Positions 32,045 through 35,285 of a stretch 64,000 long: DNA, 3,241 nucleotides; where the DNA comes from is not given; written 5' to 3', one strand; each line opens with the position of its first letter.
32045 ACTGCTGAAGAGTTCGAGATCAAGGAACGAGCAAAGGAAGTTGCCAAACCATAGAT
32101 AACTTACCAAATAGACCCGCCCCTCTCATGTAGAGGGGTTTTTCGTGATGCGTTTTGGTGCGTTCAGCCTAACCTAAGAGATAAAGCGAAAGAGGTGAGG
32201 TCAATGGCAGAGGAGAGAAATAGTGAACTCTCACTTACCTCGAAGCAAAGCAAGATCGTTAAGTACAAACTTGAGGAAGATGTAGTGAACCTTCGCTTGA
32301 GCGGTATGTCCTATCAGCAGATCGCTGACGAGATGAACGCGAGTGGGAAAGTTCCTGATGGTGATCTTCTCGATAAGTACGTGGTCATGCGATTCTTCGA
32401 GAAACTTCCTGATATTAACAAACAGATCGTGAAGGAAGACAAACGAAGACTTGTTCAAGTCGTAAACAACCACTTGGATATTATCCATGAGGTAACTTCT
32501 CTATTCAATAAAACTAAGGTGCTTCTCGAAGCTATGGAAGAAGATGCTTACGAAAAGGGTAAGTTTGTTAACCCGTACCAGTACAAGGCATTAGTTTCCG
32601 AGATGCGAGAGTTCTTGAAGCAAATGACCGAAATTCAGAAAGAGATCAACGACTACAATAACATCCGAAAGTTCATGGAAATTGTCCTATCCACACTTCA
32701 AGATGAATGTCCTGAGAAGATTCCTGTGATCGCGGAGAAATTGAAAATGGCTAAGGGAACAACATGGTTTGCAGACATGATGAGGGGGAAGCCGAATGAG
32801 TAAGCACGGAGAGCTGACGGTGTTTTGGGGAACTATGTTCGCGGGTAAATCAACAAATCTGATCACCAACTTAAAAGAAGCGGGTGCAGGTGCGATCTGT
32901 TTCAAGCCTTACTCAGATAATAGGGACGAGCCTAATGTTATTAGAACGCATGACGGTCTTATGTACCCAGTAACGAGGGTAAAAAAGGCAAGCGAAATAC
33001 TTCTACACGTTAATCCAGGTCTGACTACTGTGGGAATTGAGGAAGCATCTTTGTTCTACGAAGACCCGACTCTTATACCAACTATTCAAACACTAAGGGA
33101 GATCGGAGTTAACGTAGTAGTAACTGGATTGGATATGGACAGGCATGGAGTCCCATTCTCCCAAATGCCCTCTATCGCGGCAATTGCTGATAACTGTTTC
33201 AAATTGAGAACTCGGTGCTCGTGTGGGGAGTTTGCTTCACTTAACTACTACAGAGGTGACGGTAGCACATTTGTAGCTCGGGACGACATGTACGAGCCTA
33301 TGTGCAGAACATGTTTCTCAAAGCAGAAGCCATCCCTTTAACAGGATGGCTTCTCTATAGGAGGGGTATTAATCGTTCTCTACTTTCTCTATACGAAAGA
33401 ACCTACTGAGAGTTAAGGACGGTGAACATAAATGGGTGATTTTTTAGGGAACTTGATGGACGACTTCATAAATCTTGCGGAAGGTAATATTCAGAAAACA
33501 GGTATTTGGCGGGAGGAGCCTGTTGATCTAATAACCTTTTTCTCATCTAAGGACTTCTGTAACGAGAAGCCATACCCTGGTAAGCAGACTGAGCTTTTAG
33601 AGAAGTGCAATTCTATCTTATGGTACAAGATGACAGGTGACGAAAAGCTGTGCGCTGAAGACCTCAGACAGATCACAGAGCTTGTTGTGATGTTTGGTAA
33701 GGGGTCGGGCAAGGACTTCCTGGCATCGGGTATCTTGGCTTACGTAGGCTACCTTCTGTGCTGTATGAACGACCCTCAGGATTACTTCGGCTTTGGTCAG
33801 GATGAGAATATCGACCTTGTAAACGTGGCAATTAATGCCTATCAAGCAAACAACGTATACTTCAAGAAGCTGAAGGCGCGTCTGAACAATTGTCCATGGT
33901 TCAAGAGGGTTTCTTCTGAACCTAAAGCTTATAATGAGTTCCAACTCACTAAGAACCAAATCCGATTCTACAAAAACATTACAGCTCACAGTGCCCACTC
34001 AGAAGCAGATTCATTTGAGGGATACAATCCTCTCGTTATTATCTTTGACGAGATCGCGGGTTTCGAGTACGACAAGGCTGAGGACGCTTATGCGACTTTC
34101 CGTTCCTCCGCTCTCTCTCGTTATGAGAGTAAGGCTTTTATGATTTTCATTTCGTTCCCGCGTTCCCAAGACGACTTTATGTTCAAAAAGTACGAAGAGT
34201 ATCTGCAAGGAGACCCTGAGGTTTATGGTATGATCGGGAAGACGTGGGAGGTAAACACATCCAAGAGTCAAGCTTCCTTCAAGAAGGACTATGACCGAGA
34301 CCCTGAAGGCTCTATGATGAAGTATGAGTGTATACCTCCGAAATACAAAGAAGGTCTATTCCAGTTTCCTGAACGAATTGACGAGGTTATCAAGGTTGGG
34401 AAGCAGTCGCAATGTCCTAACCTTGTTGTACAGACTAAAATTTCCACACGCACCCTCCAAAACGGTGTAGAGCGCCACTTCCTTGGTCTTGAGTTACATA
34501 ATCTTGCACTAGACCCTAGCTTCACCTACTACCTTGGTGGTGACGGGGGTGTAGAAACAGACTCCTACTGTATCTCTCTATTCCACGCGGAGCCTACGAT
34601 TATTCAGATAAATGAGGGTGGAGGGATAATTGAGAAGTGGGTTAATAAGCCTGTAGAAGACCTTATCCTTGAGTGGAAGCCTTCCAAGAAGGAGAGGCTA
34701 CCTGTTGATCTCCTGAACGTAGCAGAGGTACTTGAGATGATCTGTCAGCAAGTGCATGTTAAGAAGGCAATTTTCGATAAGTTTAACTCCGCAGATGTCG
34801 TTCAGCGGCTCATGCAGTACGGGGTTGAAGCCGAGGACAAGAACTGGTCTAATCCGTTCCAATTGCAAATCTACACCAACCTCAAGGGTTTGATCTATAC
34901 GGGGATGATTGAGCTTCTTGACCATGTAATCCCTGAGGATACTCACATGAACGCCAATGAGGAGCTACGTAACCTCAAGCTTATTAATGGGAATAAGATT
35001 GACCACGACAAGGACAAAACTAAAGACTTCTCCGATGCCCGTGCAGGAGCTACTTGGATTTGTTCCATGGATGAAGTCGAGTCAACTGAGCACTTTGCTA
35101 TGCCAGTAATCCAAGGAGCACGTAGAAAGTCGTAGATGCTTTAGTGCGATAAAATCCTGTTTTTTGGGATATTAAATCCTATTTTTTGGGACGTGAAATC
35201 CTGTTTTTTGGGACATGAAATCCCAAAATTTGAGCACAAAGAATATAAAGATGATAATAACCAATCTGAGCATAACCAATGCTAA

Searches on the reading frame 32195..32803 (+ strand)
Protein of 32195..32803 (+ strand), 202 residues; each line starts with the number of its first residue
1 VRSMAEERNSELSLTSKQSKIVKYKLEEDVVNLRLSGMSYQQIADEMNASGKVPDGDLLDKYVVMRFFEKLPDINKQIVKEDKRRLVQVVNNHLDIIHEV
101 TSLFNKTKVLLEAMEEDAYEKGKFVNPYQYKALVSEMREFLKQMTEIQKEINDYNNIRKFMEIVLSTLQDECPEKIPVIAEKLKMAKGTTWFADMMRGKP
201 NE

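Call 10: search_protein_families(library=pfam, proteins=[window:32195-32803:+], max_evalue=0.01)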
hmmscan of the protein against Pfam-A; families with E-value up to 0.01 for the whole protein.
window:32195-32803:+ (202 aa): 1 family
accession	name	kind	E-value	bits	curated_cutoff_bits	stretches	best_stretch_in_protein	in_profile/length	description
PF08281.18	Sigma70_r4_2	-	0.0029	17.7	25.7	0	29-50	17-39/54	Sigma-70, region 4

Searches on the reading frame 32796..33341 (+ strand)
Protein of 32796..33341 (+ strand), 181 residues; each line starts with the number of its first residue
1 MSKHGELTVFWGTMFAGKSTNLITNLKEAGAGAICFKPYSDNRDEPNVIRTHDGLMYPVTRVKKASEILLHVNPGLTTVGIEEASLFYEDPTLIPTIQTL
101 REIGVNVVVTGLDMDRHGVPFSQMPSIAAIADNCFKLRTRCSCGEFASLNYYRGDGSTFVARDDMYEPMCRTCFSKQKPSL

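Call 10: search_protein_families(library=pfam, proteins=[window:32796-33341:+], max_evalue=0.01)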
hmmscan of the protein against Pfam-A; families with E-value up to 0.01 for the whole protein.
window:32796-33341:+ (181 aa): 1 family
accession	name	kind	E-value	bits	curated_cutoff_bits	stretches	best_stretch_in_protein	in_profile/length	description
PF00265.24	TK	-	1.6e-23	83.8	20.6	1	5-174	1-176/176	Thymidine kinase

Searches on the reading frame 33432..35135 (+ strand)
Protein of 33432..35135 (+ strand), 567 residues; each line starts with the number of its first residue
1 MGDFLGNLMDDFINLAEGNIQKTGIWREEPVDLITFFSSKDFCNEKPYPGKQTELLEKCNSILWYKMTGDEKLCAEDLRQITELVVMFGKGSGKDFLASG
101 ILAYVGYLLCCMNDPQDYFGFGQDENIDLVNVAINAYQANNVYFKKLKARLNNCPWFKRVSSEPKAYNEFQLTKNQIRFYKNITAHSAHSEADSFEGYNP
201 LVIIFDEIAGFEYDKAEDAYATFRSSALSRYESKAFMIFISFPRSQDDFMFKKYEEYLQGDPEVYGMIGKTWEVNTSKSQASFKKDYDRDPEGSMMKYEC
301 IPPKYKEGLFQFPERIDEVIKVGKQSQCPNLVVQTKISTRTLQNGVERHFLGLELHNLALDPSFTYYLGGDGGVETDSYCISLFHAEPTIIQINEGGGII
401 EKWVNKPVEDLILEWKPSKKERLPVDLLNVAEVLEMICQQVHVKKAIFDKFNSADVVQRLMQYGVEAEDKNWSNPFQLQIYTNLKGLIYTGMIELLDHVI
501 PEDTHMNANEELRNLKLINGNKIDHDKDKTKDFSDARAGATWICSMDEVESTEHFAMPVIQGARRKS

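Call 16: search_dna_similar(query=window:33432-35135:+, collection=phages, mode=protein, max_rows=25)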
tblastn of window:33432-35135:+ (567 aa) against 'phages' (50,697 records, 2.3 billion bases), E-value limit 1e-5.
Records with a match: 264; places in all: 264; records where one place covers at least 80% of the query: 83.
Best place of each record, by identity: <60% 264.
By first word of the organism name: Streptomyces 127; Gordonia 61; Rhodococcus 15; Vibrio 12; Pseudomonas 9; Microcystis 8; Thermus 6; Tsukamurella 6; Rhizobium 5; Brevibacillus 3; and 11 more.
By host as written in the record: Streptomyces griseus ATCC 10137 52; Gordonia terrae 3612 46; Streptomyces lividans JI 1326 29; - 17; Streptomyces viridochromogenes DSM40736 12; Streptomyces sanglieri UNT16F27A 9; Pseudomonas putida KT2440 and Paw85 9; Streptomyces griseofuscus ATCC 23916 7; and 39 more.
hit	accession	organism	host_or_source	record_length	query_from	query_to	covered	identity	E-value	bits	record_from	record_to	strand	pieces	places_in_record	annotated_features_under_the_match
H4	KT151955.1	Brevibacillus phage Jenst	Brevibacillus laterosporus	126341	4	566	99%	50.7%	8e-177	560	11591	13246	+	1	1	putative terminase large subunit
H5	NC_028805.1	Brevibacillus phage Jenst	Brevibacillus laterosporus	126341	4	566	99%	50.7%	8e-177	560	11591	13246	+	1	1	putative terminase large subunit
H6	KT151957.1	Brevibacillus phage SecTim467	Brevibacillus laterosporus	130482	4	566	99%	50.7%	8e-177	560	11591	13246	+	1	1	putative terminase large subunit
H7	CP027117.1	Bacillus phage EZ-2018a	Bacillus pumilus strain 145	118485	3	565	99%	49.7%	9e-175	554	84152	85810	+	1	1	record has no annotation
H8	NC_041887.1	Rhodococcus phage Weasels2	Rhodococcus erythropolis RIA 643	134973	1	552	97%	26.4%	1e-47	185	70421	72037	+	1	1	terminase large subunit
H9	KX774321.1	Rhodococcus phage Weasels2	Rhodococcus erythropolis RIA 643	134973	1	552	97%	26.4%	1e-47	185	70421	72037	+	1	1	terminase large subunit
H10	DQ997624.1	Thermus phage phiYS40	-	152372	16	544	93%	27.4%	4e-34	144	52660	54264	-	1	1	terminase large subunit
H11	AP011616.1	Thermus phage phiYS40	Thermus thermophilus HB8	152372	16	544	93%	27.4%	4e-34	144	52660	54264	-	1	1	terminase large subunit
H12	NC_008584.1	Thermus phage phiYS40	-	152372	16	544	93%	27.4%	4e-34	144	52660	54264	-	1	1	terminase large subunit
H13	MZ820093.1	Streptomyces phage Forrest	Streptomyces viridochromogenes DSM40736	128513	2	567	100%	25.5%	3e-45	177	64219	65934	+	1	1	92: terminase | 91: HNH endonuclease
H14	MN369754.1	Streptomyces phage Limpid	Streptomyces sanglieri UNT16F27A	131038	4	542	95%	26.7%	4e-44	174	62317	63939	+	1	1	85: terminase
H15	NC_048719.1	Streptomyces phage Annadreamy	Streptomyces griseus ATCC 10137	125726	4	542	95%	26.7%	4e-44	174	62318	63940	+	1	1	86: terminase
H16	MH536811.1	Streptomyces phage Annadreamy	Streptomyces griseus ATCC 10137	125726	4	542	95%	26.7%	4e-44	174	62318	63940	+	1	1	86: terminase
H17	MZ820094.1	Streptomyces phage Jada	Streptomyces viridochromogenes DSM40736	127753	9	567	99%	25.6%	6e-45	177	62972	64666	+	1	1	89: terminase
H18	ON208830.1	Streptomyces phage Emma1919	Streptomyces griseus ATCC 10137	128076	9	567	99%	25.6%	6e-45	177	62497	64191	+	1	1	90: terminase large subunit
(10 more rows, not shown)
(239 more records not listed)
